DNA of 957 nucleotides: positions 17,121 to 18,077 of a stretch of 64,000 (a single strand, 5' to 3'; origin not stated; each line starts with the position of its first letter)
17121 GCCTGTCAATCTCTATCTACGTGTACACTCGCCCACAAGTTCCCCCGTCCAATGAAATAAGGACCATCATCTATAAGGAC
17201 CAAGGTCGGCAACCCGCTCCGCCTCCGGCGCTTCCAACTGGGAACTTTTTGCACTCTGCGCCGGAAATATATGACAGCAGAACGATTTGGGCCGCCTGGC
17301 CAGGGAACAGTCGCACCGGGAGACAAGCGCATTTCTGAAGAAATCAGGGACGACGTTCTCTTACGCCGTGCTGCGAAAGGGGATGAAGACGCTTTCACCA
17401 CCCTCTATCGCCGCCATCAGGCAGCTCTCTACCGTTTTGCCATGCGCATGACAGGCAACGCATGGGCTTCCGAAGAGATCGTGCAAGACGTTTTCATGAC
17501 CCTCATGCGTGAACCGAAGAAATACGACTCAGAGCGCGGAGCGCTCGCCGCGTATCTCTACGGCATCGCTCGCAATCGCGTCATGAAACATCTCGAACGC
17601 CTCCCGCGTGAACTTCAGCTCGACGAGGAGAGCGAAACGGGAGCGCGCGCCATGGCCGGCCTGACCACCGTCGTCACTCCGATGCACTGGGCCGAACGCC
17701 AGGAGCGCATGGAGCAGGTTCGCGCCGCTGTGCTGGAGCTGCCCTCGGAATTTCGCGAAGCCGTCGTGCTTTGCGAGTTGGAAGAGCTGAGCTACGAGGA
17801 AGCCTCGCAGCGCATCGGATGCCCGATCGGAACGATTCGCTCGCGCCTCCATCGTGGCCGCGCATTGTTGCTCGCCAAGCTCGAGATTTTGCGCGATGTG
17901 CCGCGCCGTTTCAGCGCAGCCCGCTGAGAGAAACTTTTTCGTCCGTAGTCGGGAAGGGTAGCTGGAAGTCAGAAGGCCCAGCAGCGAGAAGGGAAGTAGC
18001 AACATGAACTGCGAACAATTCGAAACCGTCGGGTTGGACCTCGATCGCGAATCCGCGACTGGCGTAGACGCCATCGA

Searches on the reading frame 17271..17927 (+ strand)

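Call 29: search_protein_families(library=pfam, proteins=[window:17271-17927:+], max_evalue=0.001)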
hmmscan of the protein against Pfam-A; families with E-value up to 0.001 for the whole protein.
window:17271-17927:+ (218 aa): 3 families
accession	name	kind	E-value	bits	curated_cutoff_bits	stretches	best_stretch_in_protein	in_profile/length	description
PF04542.20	Sigma70_r2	-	3.1e-18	65.8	24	1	45-110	1-67/71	Sigma-70 region 2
PF08281.18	Sigma70_r4_2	-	2.2e-14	53.2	25.7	1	148-200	2-54/54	Sigma-70, region 4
PF04545.22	Sigma70_r4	-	1.5e-07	31.3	24.1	1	156-197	4-45/50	Sigma-70, region 4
